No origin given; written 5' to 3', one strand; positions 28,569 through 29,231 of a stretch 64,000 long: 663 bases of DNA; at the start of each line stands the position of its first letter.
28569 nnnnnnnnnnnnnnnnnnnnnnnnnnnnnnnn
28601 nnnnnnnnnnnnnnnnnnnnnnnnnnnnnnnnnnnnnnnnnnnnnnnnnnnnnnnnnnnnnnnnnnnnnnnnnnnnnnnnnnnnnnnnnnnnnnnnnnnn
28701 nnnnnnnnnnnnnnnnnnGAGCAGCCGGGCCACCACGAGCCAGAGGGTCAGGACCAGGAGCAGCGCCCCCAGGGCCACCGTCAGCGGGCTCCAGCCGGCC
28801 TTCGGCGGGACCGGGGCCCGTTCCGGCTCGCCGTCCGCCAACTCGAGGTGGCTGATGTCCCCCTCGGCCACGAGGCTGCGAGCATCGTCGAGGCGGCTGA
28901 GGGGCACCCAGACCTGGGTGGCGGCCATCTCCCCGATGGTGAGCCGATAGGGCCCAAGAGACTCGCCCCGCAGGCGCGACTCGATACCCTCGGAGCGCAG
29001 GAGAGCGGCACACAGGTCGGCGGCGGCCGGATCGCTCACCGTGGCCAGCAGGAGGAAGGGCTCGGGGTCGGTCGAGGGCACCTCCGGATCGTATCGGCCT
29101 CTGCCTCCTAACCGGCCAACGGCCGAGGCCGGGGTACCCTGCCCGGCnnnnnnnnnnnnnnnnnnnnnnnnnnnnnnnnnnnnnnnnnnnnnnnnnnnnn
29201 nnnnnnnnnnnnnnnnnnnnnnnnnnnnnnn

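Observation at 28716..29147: Antisense DUF2007-like small membrane protein embedded between prcA and pafA; palindromic CTAG shared stop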

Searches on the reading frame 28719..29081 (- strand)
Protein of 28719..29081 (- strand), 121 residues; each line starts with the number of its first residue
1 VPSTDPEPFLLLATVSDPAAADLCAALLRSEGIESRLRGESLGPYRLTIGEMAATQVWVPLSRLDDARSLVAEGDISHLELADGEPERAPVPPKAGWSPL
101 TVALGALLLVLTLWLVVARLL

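Call 5: search_protein_families(library=pfam, proteins=[window:28719-29081:-], max_evalue=10)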
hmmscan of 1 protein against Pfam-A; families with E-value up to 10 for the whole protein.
seq(121 aa): 1 family
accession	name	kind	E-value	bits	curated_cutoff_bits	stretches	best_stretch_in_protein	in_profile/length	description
PF09413.15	DUF2007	-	1.7e-07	31.7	25.7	1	12-73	4-64/66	Putative prokaryotic signal transducing protein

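Call 6: search_protein_families(library=ncbifam, proteins=[window:28719-29081:-], max_evalue=10)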
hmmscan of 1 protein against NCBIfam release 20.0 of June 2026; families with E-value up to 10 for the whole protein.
seq(121 aa): 0 families

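Call 7: find_homologous_proteins(query=window:28719-29081:-, max_evalue=0.001)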
Query seq(121 aa) (121 aa): 69 proteins with E <= 0.001 among 251 candidates.
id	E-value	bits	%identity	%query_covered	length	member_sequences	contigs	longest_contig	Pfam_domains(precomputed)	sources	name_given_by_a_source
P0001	4.3e-67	241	97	100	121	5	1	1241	PF09413.16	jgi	-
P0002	2.6e-49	184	77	80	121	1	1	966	PF09413.16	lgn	-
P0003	1.1e-47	179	79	82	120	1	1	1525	PF09413.16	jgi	jgi:hypothetical protein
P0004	7.2e-47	176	77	83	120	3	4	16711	PF09413.16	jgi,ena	-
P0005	2.1e-43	165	77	80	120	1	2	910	PF09413.16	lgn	-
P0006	2.3e-42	162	70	87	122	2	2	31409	PF09413.16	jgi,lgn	jgi:hypothetical protein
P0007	2.6e-42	162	72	90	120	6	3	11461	PF09413.16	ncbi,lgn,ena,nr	ncbi:MAG TPA: hypothetical protein VMX37_03640 [Acidimicrobiia bacterium]|nr:hypothetical protein [A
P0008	2.9e-40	155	76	69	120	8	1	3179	PF09413.16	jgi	-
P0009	7.6e-40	154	78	68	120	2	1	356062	PF09413.16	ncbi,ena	-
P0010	1.2e-39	153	78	74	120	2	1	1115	PF09413.16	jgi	-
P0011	2.8e-39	152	77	68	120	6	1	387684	PF09413.16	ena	-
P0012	3.3e-39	151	64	82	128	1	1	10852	-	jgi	jgi:hypothetical protein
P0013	4.2e-39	151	67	88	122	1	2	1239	PF09413.16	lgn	-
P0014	1.1e-38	150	75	70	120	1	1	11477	-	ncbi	-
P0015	1.1e-38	150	75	66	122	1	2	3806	PF09413.16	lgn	-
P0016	5.1e-38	148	74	74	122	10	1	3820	PF09413.16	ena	-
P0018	1.5e-37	146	76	68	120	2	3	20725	PF09413.16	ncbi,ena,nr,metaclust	ncbi:MAG: hypothetical protein A2V75_01030 [Actinobacteria bacterium RBG_16_70_17]|nr:MAG: hypotheti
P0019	3.1e-37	145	68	82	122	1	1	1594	PF09413.16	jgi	jgi:hypothetical protein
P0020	4.5e-37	145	69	82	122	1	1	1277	PF09413.16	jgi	-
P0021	1.5e-36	143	73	71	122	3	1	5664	PF09413.16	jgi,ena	-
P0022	1.8e-36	143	76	70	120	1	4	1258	PF09413.16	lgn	-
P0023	1.9e-36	143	74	71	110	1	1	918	PF09413.16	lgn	-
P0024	2.9e-36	142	62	81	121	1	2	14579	PF09413.16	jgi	jgi:hypothetical protein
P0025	1.6e-35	140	69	82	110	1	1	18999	PF09413.16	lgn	-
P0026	2.2e-35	139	73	71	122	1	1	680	PF09413.16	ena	-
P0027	2.4e-35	139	60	100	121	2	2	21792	PF09413.16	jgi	jgi:hypothetical protein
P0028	4.4e-35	138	68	82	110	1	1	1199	PF09413.16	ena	-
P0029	6.1e-35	138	60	100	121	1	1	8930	PF09413.16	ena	-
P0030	8.2e-35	137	61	100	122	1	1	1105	PF09413.16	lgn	-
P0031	1.4e-34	137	63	97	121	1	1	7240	PF09413.16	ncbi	-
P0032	1.5e-34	136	60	100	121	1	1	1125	PF09413.16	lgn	-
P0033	1.8e-33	133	60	100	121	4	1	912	PF09413.16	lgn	-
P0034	2.3e-33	133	78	60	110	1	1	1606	PF09413.16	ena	-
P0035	8.9e-33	131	65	76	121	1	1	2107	PF09413.16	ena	-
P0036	1.9e-32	130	72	67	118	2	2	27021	PF09413.16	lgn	-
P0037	1.0e-28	118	58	92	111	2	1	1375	PF09413.16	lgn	-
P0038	2.1e-28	117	56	100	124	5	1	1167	PF09413.16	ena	-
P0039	4.2e-28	116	76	63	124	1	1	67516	PF09413.16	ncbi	ncbi:MAG: DUF2007 domain-containing protein [Actinomycetota bacterium]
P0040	5.7e-28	115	57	100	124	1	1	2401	PF09413.16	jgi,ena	-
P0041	1.5e-27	114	63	71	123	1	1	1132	PF09413.16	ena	-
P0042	1.1e-26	111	74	55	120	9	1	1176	PF09413.16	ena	-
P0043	1.3e-26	111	60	80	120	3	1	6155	PF09413.16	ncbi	-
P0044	1.4e-26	111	71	62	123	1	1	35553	PF09413.16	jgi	jgi:hypothetical protein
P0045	3.6e-26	109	67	63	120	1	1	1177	PF09413.16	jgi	jgi:hypothetical protein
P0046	4.6e-26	109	59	81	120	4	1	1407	PF09413.16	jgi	jgi:hypothetical protein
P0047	4.8e-26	109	73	60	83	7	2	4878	PF09413.16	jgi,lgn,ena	-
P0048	5.7e-26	109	73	60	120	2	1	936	PF09413.16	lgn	-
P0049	7.0e-26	108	59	81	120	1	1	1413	PF09413.16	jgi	jgi:hypothetical protein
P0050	1.2e-25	108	72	59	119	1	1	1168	PF09413.16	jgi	jgi:hypothetical protein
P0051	1.2e-25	108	62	69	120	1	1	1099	PF09413.16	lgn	-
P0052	2.3e-25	107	59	81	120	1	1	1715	PF09413.16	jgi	jgi:hypothetical protein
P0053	2.8e-25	107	55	96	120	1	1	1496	PF09413.16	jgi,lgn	jgi:hypothetical protein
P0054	3.8e-25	106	72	59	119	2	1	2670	PF09413.16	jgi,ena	-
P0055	7.2e-25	105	72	56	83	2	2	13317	PF09413.16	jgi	-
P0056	8.1e-25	105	70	60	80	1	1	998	PF09413.16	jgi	jgi:hypothetical protein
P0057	9.2e-25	105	72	59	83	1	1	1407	PF09413.16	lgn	-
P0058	1.4e-24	104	60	77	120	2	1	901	PF09413.16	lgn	-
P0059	2.0e-24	104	52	100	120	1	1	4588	PF09413.16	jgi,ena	-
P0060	2.1e-24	104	74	54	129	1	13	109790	PF09413.16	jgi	jgi:hypothetical protein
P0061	2.3e-24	104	63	63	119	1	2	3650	PF09413.16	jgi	jgi:hypothetical protein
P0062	3.2e-24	103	68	60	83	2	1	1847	PF09413.16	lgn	-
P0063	5.6e-24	102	56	81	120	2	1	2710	PF09413.16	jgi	jgi:hypothetical protein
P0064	7.1e-24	102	67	60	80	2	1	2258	PF09413.16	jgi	jgi:hypothetical protein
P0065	6.3e-22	96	67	55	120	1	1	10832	PF09413.16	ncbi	-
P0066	8.8e-22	95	75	53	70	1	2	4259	PF09413.16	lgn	-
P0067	6.9e-20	89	76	37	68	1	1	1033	PF09413.16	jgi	jgi:hypothetical protein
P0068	2.4e-19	87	48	100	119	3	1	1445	PF09413.16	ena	-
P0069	5.7e-19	86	73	53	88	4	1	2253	PF09413.16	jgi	jgi:hypothetical protein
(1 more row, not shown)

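Call 9: find_encoding_contigs(protein=P0009, flank=6000, max_places=2)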
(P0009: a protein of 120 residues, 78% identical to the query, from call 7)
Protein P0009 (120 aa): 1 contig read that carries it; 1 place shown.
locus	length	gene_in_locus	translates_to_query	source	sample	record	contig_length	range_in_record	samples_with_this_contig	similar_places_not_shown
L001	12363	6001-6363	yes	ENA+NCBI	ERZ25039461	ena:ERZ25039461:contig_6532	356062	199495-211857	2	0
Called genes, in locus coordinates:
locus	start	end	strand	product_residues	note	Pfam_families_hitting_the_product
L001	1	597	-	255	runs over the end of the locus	PF26090:SH3_HelY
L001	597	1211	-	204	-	PF00271:Helicase_C (weak)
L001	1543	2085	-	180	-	PF00270:DEAD, PF04851:ResIII, PF22527:DEXQc_Suv3, PF13401:AAA_22 (weak)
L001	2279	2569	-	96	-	-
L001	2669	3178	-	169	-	PF13280:WYL, PF25583:WCX (weak)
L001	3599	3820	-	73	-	PF25583:WCX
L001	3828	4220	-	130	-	PF13280:WYL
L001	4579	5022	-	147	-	PF03136:Pup_ligase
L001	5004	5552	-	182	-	PF03136:Pup_ligase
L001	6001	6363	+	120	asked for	PF09413:DUF2007 (weak)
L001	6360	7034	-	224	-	PF00227:Proteasome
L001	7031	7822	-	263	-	PF00227:Proteasome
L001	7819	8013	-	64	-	PF05639:Pup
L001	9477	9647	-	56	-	-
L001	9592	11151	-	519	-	PF17758:Prot_ATP_ID_OB_N, PF16450:Prot_ATP_ID_OB_C, PF13191:AAA_16 (weak), PF00004:AAA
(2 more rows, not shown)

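Call 10: find_encoding_contigs(protein=P0039, flank=6000, max_places=2)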
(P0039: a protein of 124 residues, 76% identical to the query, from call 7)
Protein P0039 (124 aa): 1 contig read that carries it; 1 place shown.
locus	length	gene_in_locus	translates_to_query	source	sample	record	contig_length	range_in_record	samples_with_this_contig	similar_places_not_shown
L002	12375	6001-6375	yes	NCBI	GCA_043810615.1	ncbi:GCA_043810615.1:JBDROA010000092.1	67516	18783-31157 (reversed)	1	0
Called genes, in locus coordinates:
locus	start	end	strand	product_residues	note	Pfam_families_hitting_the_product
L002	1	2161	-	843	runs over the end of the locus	PF00270:DEAD, PF04851:ResIII, PF13401:AAA_22 (faint), PF22527:DEXQc_Suv3, PF00271:Helicase_C (faint), PF26090:SH3_HelY, PF08148:DSHCT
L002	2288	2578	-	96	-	-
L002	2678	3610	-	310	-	PF19187:HTH_PafC, PF13280:WYL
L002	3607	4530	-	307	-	PF13280:WYL, PF25583:WCX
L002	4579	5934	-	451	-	PF03136:Pup_ligase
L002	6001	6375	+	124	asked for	PF09413:DUF2007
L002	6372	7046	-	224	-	PF00227:Proteasome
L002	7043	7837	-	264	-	PF00227:Proteasome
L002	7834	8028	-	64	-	PF05639:Pup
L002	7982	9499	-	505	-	PF03136:Pup_ligase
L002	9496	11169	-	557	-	PF17758:Prot_ATP_ID_OB_N, PF16450:Prot_ATP_ID_OB_C, PF13191:AAA_16 (weak), PF00004:AAA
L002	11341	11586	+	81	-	PF13459:Fer4_15, PF13370:Fer4_13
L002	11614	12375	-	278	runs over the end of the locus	PF14801:TrmI-like_N, PF08704:GCD14, PF01135:PCMT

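Call 11: find_encoding_contigs(protein=P0060, flank=6000, max_places=2)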
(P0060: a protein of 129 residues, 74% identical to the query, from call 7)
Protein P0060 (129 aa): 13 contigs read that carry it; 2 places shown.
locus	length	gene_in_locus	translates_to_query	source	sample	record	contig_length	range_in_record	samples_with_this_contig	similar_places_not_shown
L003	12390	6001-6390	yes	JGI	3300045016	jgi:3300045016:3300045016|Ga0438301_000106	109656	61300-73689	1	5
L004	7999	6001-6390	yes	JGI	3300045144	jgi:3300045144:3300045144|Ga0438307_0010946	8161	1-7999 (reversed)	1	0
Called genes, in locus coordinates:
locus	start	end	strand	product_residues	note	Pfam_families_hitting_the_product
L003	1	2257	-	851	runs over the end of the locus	PF00270:DEAD, PF04851:ResIII, PF13401:AAA_22 (weak), PF22527:DEXQc_Suv3, PF00271:Helicase_C (weak), PF26090:SH3_HelY, PF08148:DSHCT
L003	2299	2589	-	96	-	-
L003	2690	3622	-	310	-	PF19187:HTH_PafC, PF13280:WYL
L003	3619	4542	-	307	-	PF13280:WYL, PF25583:WCX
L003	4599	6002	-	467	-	PF03136:Pup_ligase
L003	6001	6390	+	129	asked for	PF09413:DUF2007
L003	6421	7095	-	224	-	PF00227:Proteasome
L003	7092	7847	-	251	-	PF00227:Proteasome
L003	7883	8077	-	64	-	PF05639:Pup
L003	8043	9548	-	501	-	PF03136:Pup_ligase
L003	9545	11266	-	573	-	PF17758:Prot_ATP_ID_OB_N, PF16450:Prot_ATP_ID_OB_C, PF13191:AAA_16 (weak), PF00004:AAA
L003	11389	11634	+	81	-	PF13459:Fer4_15, PF13370:Fer4_13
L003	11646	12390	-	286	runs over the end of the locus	PF14801:TrmI-like_N, PF08704:GCD14, PF01135:PCMT (weak)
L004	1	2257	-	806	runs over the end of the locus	?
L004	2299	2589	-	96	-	-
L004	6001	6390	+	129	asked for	PF09413:DUF2007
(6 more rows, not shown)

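Call 14: find_related_loci(query=A1, collection=genome_contigs, flank=5000)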
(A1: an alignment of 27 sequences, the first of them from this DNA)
Query A1 (121 aa) in genome_contigs; peptide patterns used: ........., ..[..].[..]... (x = any residue, [..] = any of these).
46 stretches matched a pattern; 12 encode a relative of the query (tblastn E <= 1e-3); 12 distinct loci.
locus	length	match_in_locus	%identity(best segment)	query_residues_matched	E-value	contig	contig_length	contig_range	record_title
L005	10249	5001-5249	76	1-83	4e-32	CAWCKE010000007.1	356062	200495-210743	MAG: uncultured Acidimicrobiia bacterium isolate MFD00709.bin.2.137 genome assembly, contig: contig_6532, whole genome s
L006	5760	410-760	62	1-117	2e-31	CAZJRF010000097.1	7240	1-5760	MAG TPA_asm: uncultured Acidimicrobiia bacterium isolate SRP214966_co2_443 genome assembly, contig: NODE_19478_length_72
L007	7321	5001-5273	63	1-95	3e-28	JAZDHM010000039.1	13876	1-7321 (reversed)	MAG: Actinomycetota bacterium isolate MEGAHIT-group-0.332 k141_20271025, whole genome shotgun sequence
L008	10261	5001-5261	57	8-94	6e-28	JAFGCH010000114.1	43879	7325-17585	MAG: Acidimicrobiia bacterium isolate Zod_Metabat.1092 k87_5555071, whole genome shotgun sequence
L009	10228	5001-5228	76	1-76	3e-26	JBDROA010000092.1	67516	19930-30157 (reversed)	MAG: Actinomycetota bacterium isolate MEGAHIT-group-1.925 k141_4750612, whole genome shotgun sequence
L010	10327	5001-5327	46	7-118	2e-22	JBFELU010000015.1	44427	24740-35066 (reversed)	MAG: Acidimicrobiia bacterium isolate Mix_mud02.2020.12.59 k141_1958758_length_44427_cov_13.1458, whole genome shotgun s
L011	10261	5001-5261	52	7-92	1e-21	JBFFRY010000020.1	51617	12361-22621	MAG: Acidimicrobiia bacterium isolate Mix_mud21.2022.07.23 k141_1015637_length_51617_cov_14.9946, whole genome shotgun s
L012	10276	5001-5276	50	9-106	4e-19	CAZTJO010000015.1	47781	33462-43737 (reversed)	MAG TPA_asm: uncultured Acidimicrobiia bacterium isolate binchicken_co116_346 genome assembly, contig: NODE_574_length_4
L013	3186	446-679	52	9-87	8e-18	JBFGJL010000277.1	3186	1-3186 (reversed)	MAG: Acidimicrobiia bacterium isolate Mix_sand03.2021.01.D.14 k141_1665972_length_3186_cov_9.0000, whole genome shotgun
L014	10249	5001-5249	45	12-91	2e-14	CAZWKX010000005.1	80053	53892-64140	MAG TPA_asm: uncultured Acidimicrobiia bacterium isolate SRP214966_co4_433 genome assembly, contig: NODE_118_length_8005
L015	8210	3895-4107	52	9-79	2e-13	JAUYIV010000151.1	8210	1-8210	MAG: Actinomycetota bacterium isolate C24_metabat.bin.110 C24_k141_624255, whole genome shotgun sequence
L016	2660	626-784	41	6-63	2e-5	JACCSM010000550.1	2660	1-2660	MAG: Rubrobacteraceae bacterium isolate MGR_bin48 SD2897-2912_k127_4020305, whole genome shotgun sequence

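Call 15: search_solved_structures(query=A1, max_evalue=10, show_alignments=2)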
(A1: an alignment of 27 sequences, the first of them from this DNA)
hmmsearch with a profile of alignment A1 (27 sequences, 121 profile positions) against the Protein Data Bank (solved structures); distinct sequences matched with E-value up to 10: 0.

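Call 24: predict_structure(alignment_id=A1)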
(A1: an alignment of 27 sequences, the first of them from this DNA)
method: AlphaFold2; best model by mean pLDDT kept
length: 121 residues; sequences in the alignment: 27
mean_pLDDT: 67.4   pTM: 0.44
mean pLDDT of the five models: 67.4, 66.6, 66.5, 60.2, 53.3
residues with pLDDT >= 90: 5; 70-90: 63; 50-70: 27; < 50: 26
segments of 3 or more residues with pLDDT < 50: 1-3, 41-43, 45-48, 83-97
pLDDT, mean of each block of 10 residues (from residue 1): 58 75 81 74 48 69 77 63 46 49 82 87 68
secondary structure, 60 per line:
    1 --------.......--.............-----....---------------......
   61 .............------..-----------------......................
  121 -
elements in order: E9-15 H18-30 E36-39 E55-60 H61-73 H99-120

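Call 28: fold_search(model_id=the predicted structure, library=pdb)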
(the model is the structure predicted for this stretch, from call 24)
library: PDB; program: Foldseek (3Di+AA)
matches with E <= 10: 822; with E <= 0.001: 0
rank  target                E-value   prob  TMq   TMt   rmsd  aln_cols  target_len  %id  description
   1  2hfv_MODEL_1_A        8.8e-03  1.00  0.46  0.56   3.4        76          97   21  Solution NMR Structure of Protein RPA1041 from Pseudomonas aeruginosa. Northeast Structural Genomics Consortiu (released 2006-07-25)
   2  8axn_a                3.2e-02  1.00  0.46  0.31   3.4        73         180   15  Inner membrane ring and secretin N0 N1 domains of the type 3 secretion system of Shigella flexneri (released 2023-03-01)
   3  4w4m_A                4.1e-02  1.00  0.43  0.83   2.8        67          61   15  Crystal structure of PrgK 19-92 (released 2014-10-29)
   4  4w4m_N                5.2e-02  1.00  0.43  0.80   2.7        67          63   15  Crystal structure of PrgK 19-92 (released 2014-10-29)
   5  4co0_B                5.6e-02  0.80  0.32  0.35   6.9        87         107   14  Structure of PII signaling protein GlnZ from Azospirillum brasilense in complex with adenosine diphosphate (released 2014-05-28)
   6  4w4m_C                6.3e-02  1.00  0.43  0.82   2.0        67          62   16  Crystal structure of PrgK 19-92 (released 2014-10-29)
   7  4w4m_H                7.2e-02  1.00  0.43  0.79   2.7        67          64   15  Crystal structure of PrgK 19-92 (released 2014-10-29)
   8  4co0_A                8.2e-02  0.66  0.31  0.33   7.3        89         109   15  Structure of PII signaling protein GlnZ from Azospirillum brasilense in complex with adenosine diphosphate (released 2014-05-28)
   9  4wk1                  8.7e-02  0.97  0.38  0.48   3.1        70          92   16  Crystal structure of Staphylococcus aureus PstA in complex with c-di-AMP (released 2014-11-26)
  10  5ypp_E                1.1e-01  0.82  0.37  0.47   4.6        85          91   13  Crystal structure of IlvN.Val-1a (released 2018-09-19)
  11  1yj7_A                1.2e-01  1.00  0.47  0.37   5.0        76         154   16  Crystal structure of enteropathogenic E.coli (EPEC) type III secretion system protein EscJ (released 2005-06-07)
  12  4rww_A                1.2e-01  0.97  0.38  0.40   3.2        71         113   15  Crystal Structure of L. monocytogenes PstA in complex with cyclic-di-AMP (released 2014-12-17)
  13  3aa8_C                1.2e-01  0.90  0.39  0.44   7.8        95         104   17  Crystal Structure Analysis of the Mutant CutA1 (S11V/E61V) from E. coli (released 2010-08-11)
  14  6yc7_D                1.3e-01  0.93  0.41  0.48   5.4        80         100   12  Structure of adenylylated C. glutamicum GlnK (released 2021-03-24)
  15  3ta1_D                1.3e-01  0.80  0.34  0.36   6.7        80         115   15  A. fulgidus GlnK3, MgADP complex (released 2011-10-26)
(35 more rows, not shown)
